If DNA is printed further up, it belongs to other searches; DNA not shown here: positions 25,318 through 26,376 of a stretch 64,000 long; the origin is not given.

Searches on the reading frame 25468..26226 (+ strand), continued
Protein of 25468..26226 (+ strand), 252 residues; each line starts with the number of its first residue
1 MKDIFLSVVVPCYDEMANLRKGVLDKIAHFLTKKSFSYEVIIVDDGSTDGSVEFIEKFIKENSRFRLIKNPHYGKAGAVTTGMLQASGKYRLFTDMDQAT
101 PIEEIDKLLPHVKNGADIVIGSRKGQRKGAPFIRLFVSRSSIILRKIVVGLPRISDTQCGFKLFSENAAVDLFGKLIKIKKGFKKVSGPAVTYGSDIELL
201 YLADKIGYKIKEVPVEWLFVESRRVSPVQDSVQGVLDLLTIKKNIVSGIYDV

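Call 20: find_homologous_proteins(query=window:25468-26226:+, max_evalue=0.00001)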
Query window:25468-26226:+ (252 aa): 7342 proteins with E <= 0.00001 among 8000 candidates; the best 120 are listed.
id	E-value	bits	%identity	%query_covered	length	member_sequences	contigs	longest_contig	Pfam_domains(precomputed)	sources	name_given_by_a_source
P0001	8.2e-160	548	100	100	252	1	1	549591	PF10111.15,PF00535.33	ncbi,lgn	-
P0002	2.6e-129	448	80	100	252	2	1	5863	PF10111.15,PF13641.13,PF00535.33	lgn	-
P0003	2.4e-123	428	77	100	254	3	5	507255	PF10111.15,PF00535.33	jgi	jgi:dolichyl-phosphate beta-glucosyltransferase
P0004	2.8e-121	421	74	100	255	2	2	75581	PF10111.15,PF00535.33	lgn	-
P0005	3.7e-120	418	74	100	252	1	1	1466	PF10111.15,PF00535.33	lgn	-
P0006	7.2e-120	417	75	99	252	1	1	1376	PF10111.15,PF00535.33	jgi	jgi:glycosyltransferase involved in cell wall biosynthesis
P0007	2.4e-119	415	73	100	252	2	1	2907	PF00535.33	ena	-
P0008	5.7e-119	414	74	99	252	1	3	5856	PF10111.15,PF00535.33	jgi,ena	-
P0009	1.7e-118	412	75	100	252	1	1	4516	PF10111.15,PF00535.33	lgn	-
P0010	1.8e-118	412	71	100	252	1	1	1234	PF00535.33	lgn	-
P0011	1.7e-117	409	75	100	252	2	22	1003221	PF10111.15,PF00535.33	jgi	jgi:dolichyl-phosphate beta-glucosyltransferase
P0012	2.7e-117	408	72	100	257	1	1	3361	PF00535.33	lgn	-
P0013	3.2e-117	408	73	100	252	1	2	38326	PF10111.15,PF00535.33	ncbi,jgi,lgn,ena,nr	ncbi:MAG TPA: glycosyltransferase [Candidatus Sulfotelmatobacter sp.]|jgi:dolichyl-phosphate beta-gl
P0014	5.8e-117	407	74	99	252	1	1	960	PF00535.33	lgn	-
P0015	9.2e-117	407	73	100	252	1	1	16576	PF10111.15,PF00535.33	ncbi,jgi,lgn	-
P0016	1.5e-116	406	71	100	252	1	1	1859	PF10111.15,PF00535.33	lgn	-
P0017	1.6e-116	406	73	100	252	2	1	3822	PF10111.15,PF00535.33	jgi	jgi:glycosyltransferase involved in cell wall biosynthesis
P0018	6.7e-116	404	78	94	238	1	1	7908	PF00535.33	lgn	-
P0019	8.5e-116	404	71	100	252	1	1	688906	PF10111.15,PF00535.33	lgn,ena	-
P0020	9.4e-116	403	71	99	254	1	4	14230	PF10111.15,PF00535.33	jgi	jgi:glycosyltransferase involved in cell wall biosynthesis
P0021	1.6e-115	403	71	100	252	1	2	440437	PF10111.15,PF00535.33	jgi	jgi:dolichyl-phosphate beta-glucosyltransferase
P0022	1.8e-115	402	74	97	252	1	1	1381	PF10111.15,PF00535.33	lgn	-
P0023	2.5e-115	402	71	100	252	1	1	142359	PF10111.15,PF00535.33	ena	-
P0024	3.6e-115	401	70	100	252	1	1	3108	PF10111.15,PF00535.33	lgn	-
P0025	4.5e-115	401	71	100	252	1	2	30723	PF10111.15,PF00535.33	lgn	-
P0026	5.2e-115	401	71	99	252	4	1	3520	PF10111.15,PF13641.13,PF00535.33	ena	-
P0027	1.2e-114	400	69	99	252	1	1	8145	PF10111.15,PF13641.13,PF00535.33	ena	-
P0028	2.4e-114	399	73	100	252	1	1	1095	PF10111.15,PF00535.33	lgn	-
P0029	5.7e-114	398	71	99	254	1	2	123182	PF10111.15,PF00535.33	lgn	-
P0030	1.6e-113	396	71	98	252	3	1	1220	PF10111.15,PF00535.33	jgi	jgi:dolichyl-phosphate beta-glucosyltransferase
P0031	1.8e-113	396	77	94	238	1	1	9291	PF10111.15,PF00535.33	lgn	-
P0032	1.8e-113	396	69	99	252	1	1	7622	PF10111.15,PF00535.33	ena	-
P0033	2.3e-113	396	71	100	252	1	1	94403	PF10111.15,PF00535.33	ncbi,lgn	-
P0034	2.3e-113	396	70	98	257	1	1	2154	PF10111.15,PF00535.33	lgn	-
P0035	3.3e-113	395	70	99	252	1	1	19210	PF10111.15,PF13641.13,PF00535.33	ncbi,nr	ncbi:MAG TPA: glycosyltransferase [Candidatus Saccharimonadales bacterium]|nr:glycosyltransferase [C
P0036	3.7e-113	395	72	98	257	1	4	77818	PF10111.15,PF00535.33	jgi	jgi:dolichyl-phosphate beta-glucosyltransferase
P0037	4.0e-113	395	69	100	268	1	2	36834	PF10111.15,PF00535.33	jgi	jgi:dolichyl-phosphate beta-glucosyltransferase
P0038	5.6e-113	394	71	99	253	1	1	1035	PF10111.15,PF00535.33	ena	-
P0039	6.2e-113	394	70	99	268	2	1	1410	PF10111.15,PF00535.33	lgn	-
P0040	6.5e-113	394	69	99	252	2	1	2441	PF10111.15,PF00535.33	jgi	jgi:dolichyl-phosphate beta-glucosyltransferase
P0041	9.2e-113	394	71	99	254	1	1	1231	PF10111.15,PF00535.33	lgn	-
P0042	1.4e-112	393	71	99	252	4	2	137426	PF10111.15,PF00535.33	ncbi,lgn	-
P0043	1.8e-112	393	71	99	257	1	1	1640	PF10111.15,PF00535.33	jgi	jgi:dolichyl-phosphate beta-glucosyltransferase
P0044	2.0e-112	393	69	100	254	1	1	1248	PF10111.15,PF00535.33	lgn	-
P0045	2.1e-112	392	72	98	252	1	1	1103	PF10111.15,PF00535.33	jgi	jgi:dolichyl-phosphate beta-glucosyltransferase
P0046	4.3e-112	391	69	99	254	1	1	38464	PF10111.15,PF00535.33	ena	-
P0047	4.4e-112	391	69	100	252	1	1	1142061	PF10111.15,PF00535.33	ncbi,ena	-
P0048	5.3e-112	391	70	99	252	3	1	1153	PF10111.15,PF00535.33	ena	-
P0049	7.1e-112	391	69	99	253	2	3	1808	PF10111.15,PF00535.33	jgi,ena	-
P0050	1.2e-111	390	69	100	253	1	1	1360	PF10111.15,PF00535.33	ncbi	-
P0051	1.2e-111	390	70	100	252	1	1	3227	PF10111.15,PF00535.33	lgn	-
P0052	1.3e-111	390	70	99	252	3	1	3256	PF10111.15,PF00535.33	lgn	-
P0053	1.3e-111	390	71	98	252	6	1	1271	PF10111.15,PF00535.33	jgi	-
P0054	1.5e-111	390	69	99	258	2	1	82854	PF10111.15,PF00535.33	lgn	-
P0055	1.7e-111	389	69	99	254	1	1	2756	PF10111.15,PF00535.33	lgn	-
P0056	2.3e-111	389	69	99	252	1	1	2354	PF10111.15,PF00535.33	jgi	jgi:glycosyltransferase involved in cell wall biosynthesis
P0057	2.6e-111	389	70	99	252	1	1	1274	PF10111.15,PF00535.33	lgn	-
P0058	2.7e-111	389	67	100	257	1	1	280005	PF10111.15,PF00535.33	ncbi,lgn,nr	ncbi:MAG TPA: glycosyltransferase [Candidatus Limnocylindrales bacterium]|nr:glycosyltransferase [Ca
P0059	3.1e-111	389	68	100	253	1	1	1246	PF10111.15,PF00535.33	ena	-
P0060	3.2e-111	389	69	100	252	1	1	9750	PF10111.15,PF00535.33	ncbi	-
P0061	3.3e-111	388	73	94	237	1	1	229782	PF00535.33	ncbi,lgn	-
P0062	3.3e-111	388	69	99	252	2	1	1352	PF10111.15,PF00535.33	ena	-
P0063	3.8e-111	388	70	99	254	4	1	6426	PF10111.15,PF00535.33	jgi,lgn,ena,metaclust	metaclust:\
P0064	4.4e-111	388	68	98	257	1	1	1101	PF10111.15,PF00535.33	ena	-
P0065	4.5e-111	388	69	100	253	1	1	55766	PF10111.15,PF00535.33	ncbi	-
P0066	4.8e-111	388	70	98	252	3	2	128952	PF10111.15,PF13641.13,PF00535.33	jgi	-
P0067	5.2e-111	388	68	99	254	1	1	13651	PF10111.15,PF13641.13,PF00535.33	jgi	jgi:glycosyltransferase involved in cell wall biosynthesis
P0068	5.6e-111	388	69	99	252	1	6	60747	PF10111.15,PF13641.13,PF00535.33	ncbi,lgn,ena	-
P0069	6.1e-111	388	70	98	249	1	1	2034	PF10111.15,PF00535.33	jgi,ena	-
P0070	1.1e-110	387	71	98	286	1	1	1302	PF10111.15,PF00535.33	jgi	-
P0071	1.1e-110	387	69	99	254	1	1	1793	PF10111.15,PF00535.33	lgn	-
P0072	1.4e-110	386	69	98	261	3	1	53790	PF10111.15,PF00535.33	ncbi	-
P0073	1.5e-110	386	69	100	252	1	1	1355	PF10111.15,PF00535.33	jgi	jgi:glycosyltransferase involved in cell wall biosynthesis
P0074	1.5e-110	386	68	99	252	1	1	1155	PF10111.15,PF00535.33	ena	-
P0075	1.6e-110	386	67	100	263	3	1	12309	PF10111.15,PF00535.33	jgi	jgi:dolichyl-phosphate beta-glucosyltransferase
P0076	1.6e-110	386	75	94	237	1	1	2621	PF10111.15,PF00535.33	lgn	-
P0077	1.7e-110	386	68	99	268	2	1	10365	PF10111.15,PF00535.33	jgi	jgi:glycosyltransferase involved in cell wall biosynthesis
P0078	2.2e-110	386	69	98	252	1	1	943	PF10111.15,PF00535.33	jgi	jgi:dolichyl-phosphate beta-glucosyltransferase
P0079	4.1e-110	385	69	99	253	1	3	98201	PF10111.15,PF00535.33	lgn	-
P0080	4.3e-110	385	70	98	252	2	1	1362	PF10111.15,PF13641.13,PF00535.33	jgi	-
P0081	4.4e-110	385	74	93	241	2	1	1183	PF10111.15,PF00535.33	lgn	-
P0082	4.8e-110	385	68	99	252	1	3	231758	PF10111.15,PF00535.33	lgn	-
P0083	5.2e-110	385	68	99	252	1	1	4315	PF10111.15,PF00535.33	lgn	-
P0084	6.5e-110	384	68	99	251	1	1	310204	PF10111.15,PF13641.13,PF00535.33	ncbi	-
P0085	7.5e-110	384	67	99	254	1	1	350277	PF10111.15,PF00535.33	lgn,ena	-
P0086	8.7e-110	384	66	100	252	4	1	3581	PF10111.15,PF00535.33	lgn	-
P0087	9.4e-110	384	67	99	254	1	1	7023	PF10111.15,PF00535.33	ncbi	ncbi:MAG: glycosyltransferase [Candidatus Levyibacteriota bacterium]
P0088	1.8e-109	383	69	99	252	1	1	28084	PF10111.15,PF00535.33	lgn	-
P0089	1.9e-109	383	69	99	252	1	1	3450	PF10111.15,PF13641.13,PF00535.33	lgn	-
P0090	2.6e-109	382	68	100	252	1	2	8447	PF00535.33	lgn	-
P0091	3.1e-109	382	68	99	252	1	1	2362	PF10111.15,PF00535.33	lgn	-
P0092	3.2e-109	382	69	99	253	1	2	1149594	PF10111.15,PF00535.33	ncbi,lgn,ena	-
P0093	5.8e-109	381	69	98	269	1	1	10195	PF10111.15,PF13641.13,PF00535.33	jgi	jgi:dolichyl-phosphate beta-glucosyltransferase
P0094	7.7e-109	381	70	98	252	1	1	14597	PF10111.15,PF13641.13,PF00535.33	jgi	jgi:dolichyl-phosphate beta-glucosyltransferase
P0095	1.1e-108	380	71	97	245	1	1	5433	PF10111.15,PF00535.33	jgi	jgi:dolichyl-phosphate beta-glucosyltransferase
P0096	1.2e-108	380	67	100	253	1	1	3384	PF10111.15,PF13641.13,PF00535.33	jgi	jgi:glycosyltransferase involved in cell wall biosynthesis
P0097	1.7e-108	380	69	99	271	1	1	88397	PF10111.15,PF00535.33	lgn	-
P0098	1.8e-108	380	73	94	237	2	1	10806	PF00535.33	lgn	-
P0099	1.8e-108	380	67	100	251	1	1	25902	PF10111.15,PF00535.33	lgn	-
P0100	1.9e-108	379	68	100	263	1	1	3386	PF10111.15,PF00535.33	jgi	jgi:dolichyl-phosphate beta-glucosyltransferase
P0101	3.1e-108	379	67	99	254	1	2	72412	PF10111.15,PF00535.33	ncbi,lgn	ncbi:MAG: glycosyltransferase [Candidatus Levyibacteriota bacterium]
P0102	3.7e-108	379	68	99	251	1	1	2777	PF10111.15,PF00535.33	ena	-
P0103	3.8e-108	378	69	98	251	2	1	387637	PF10111.15,PF13641.13,PF00535.33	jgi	-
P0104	4.0e-108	378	67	100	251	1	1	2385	PF10111.15,PF13641.13,PF00535.33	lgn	-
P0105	6.4e-108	378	66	99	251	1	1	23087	PF10111.15,PF00535.33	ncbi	-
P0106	9.8e-108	377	71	93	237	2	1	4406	PF00535.33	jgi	jgi:dolichyl-phosphate beta-glucosyltransferase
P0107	1.3e-107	377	69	99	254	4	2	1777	PF10111.15,PF00535.33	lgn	-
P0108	1.4e-107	377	63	99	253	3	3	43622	PF10111.15,PF13641.13,PF00535.33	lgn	-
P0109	2.2e-107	376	65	100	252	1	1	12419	PF10111.15,PF00535.33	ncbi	-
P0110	3.5e-107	375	66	99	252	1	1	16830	PF10111.15,PF13641.13,PF00535.33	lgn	-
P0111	4.3e-107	375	65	100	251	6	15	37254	PF00535.33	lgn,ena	-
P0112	5.2e-107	375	66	98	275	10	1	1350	PF10111.15,PF13641.13,PF00535.33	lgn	-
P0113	7.8e-107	374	69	99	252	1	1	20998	PF10111.15,PF00535.33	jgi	jgi:dolichyl-phosphate beta-glucosyltransferase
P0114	8.6e-107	374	67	99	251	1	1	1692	PF10111.15,PF13641.13,PF00535.33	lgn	-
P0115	1.0e-106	374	66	99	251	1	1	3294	PF10111.15,PF13641.13,PF00535.33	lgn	-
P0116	1.1e-106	374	68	98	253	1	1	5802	PF10111.15,PF00535.33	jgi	jgi:dolichyl-phosphate beta-glucosyltransferase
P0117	1.3e-106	373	67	98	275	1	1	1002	PF10111.15,PF00535.33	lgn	-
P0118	1.6e-106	373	67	99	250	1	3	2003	PF00535.33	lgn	-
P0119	2.6e-106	372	73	93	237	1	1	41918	PF00535.33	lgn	-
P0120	2.8e-106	372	67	100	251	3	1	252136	PF10111.15,PF13641.13,PF00535.33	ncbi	-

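Call 22: find_encoding_contigs(protein=P0047, flank=10000, max_places=2)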
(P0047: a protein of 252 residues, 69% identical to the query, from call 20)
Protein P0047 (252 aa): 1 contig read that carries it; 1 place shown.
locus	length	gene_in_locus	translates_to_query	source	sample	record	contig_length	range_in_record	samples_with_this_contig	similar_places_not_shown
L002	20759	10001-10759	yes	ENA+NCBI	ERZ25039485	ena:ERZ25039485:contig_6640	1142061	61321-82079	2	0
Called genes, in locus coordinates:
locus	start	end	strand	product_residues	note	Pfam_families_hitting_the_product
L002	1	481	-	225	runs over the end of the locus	PF00999:Na_H_Exchanger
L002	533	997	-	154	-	-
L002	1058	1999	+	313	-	PF01699:Na_Ca_ex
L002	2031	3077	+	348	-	PF13493:DUF4118, PF00512:HisKA, PF02518:HATPase_c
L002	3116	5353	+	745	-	PF02743:dCache_1 (weak), PF00982:Glyco_transf_20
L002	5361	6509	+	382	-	PF20706:GT4-conflict (weak), PF00534:Glycos_transf_1, PF13692:Glyco_trans_1_4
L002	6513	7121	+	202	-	PF02834:LigT_PEase (faint), PF13563:2_5_RNA_ligase2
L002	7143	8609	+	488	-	PF09852:DUF2079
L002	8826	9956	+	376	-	-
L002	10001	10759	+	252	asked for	PF00535:Glycos_transf_2, PF10111:Glyco_tranf_2_2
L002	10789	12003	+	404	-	PF26314:MptA_B_family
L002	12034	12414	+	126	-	-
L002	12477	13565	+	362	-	-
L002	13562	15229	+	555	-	-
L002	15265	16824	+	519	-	PF10131:PTPS_related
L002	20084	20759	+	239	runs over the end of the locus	PF00535:Glycos_transf_2, PF10111:Glyco_tranf_2_2 (weak)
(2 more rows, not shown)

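Call 23: find_encoding_contigs(protein=P0058, flank=10000, max_places=2)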
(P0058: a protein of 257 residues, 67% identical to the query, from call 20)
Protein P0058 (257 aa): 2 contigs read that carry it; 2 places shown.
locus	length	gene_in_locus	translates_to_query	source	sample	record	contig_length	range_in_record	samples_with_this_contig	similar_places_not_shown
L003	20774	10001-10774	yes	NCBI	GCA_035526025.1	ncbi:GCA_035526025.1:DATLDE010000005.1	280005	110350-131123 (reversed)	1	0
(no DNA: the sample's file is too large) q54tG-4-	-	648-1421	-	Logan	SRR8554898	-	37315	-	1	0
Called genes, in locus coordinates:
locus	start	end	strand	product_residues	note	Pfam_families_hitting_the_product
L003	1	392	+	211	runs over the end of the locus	PF00041:fn3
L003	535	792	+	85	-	PF04956:TrbC (weak)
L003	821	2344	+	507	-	PF04610:TrbL (weak)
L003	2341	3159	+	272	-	PF26593:TraC-like (faint)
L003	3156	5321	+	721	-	PF19044:P-loop_TraG, PF01935:DUF87, PF12846:AAA_10, PF13401:AAA_22 (faint)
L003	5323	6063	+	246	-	PF01551:Peptidase_M23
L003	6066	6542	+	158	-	-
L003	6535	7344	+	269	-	-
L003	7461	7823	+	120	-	-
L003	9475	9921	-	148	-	PF00383:dCMP_cyt_deam_1, PF14437:MafB19-deam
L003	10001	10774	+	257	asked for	PF00535:Glycos_transf_2, PF10111:Glyco_tranf_2_2 (weak)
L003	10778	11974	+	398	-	PF26314:MptA_B_family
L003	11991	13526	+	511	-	PF13231:PMT_2 (weak)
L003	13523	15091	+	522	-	PF10131:PTPS_related (weak)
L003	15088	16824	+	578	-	-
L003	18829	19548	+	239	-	PF00535:Glycos_transf_2, PF10111:Glyco_tranf_2_2 (weak)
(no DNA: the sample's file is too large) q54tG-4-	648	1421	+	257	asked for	PF00535:Glycos_transf_2, PF10111:Glyco_tranf_2_2 (weak)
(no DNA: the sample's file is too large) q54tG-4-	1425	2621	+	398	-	PF26314:MptA_B_family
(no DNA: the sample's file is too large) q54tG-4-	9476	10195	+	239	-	PF00535:Glycos_transf_2, PF10111:Glyco_tranf_2_2 (weak)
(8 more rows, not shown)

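Call 24: find_encoding_contigs(protein=P0108, flank=10000, max_places=2)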
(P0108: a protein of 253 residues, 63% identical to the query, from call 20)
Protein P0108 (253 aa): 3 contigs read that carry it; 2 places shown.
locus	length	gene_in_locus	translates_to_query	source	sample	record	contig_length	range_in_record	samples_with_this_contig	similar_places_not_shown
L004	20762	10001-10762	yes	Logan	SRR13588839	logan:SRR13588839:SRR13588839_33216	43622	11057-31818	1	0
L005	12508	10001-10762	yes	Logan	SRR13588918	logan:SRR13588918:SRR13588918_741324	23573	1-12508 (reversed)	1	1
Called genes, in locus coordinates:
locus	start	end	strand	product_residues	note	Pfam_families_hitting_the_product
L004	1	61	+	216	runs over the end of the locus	PF01966:HD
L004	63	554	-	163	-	-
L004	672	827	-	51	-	-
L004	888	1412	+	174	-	PF13673:Acetyltransf_10 (weak), PF00583:Acetyltransf_1, PF13508:Acetyltransf_7, PF08445:FR47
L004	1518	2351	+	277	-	PF01063:Aminotran_4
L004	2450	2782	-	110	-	PF01934:HepT-like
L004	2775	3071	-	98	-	PF01909:NTP_transf_2, PF18765:Polbeta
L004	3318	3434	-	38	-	-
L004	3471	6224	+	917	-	-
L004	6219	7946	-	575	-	PF13231:PMT_2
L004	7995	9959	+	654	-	-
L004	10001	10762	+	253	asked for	PF00535:Glycos_transf_2, PF10111:Glyco_tranf_2_2, PF13641:Glyco_tranf_2_3 (weak)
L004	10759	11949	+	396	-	PF26314:MptA_B_family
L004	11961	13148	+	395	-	-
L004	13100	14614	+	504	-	PF13231:PMT_2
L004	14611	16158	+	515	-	PF10131:PTPS_related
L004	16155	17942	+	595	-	-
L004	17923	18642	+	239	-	PF13641:Glyco_tranf_2_3 (weak), PF00535:Glycos_transf_2, PF10111:Glyco_tranf_2_2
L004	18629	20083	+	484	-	PF01943:Polysacc_synt, PF13440:Polysacc_synt_3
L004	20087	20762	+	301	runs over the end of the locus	PF00535:Glycos_transf_2, PF10111:Glyco_tranf_2_2 (weak)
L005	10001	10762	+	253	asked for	PF00535:Glycos_transf_2, PF10111:Glyco_tranf_2_2, PF13641:Glyco_tranf_2_3 (weak)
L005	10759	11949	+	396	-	PF26314:MptA_B_family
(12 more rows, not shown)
